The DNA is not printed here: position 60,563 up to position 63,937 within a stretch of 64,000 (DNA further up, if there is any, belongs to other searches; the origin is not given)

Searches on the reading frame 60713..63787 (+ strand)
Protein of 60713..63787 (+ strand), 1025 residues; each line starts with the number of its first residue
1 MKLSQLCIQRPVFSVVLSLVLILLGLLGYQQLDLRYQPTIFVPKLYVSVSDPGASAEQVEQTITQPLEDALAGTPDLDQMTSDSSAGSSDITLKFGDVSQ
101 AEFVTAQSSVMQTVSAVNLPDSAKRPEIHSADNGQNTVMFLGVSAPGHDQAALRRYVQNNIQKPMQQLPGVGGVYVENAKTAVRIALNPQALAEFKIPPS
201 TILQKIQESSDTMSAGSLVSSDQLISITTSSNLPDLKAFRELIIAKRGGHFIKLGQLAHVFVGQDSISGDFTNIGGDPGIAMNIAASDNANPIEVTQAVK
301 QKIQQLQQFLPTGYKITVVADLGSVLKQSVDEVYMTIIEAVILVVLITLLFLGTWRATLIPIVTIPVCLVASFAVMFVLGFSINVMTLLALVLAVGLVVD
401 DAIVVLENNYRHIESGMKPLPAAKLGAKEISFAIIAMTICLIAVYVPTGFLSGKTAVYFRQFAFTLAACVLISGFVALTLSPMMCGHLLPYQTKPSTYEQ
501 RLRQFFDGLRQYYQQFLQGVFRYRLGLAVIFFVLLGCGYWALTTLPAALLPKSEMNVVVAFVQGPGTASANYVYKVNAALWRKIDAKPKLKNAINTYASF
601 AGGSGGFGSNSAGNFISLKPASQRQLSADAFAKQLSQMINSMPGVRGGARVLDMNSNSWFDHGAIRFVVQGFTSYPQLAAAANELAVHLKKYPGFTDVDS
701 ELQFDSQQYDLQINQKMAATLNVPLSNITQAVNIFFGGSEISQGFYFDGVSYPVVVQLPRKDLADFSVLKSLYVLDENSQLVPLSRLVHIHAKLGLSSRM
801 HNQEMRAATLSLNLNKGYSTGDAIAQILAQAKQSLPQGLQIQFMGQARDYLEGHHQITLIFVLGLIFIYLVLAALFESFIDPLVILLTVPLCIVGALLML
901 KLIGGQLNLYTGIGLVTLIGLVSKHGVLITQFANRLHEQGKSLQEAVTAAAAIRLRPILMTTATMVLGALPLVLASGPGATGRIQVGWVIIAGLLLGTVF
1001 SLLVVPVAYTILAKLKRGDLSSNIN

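Call 85: search_protein_families(library=pfam, proteins=[window:60713-63787:+], max_evalue=0.00001)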
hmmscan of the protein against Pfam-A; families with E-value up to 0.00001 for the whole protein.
window:60713-63787:+ (1025 aa): 2 families
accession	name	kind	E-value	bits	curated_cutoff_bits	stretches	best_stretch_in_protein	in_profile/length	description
PF00873.25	ACR_tran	-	1.6e-248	827.8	28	1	4-1012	2-1020/1021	AcrB/AcrD/AcrF family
PF03176.21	MMPL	-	8.3e-10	38.6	20.5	0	810-1012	92-302/333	MMPL family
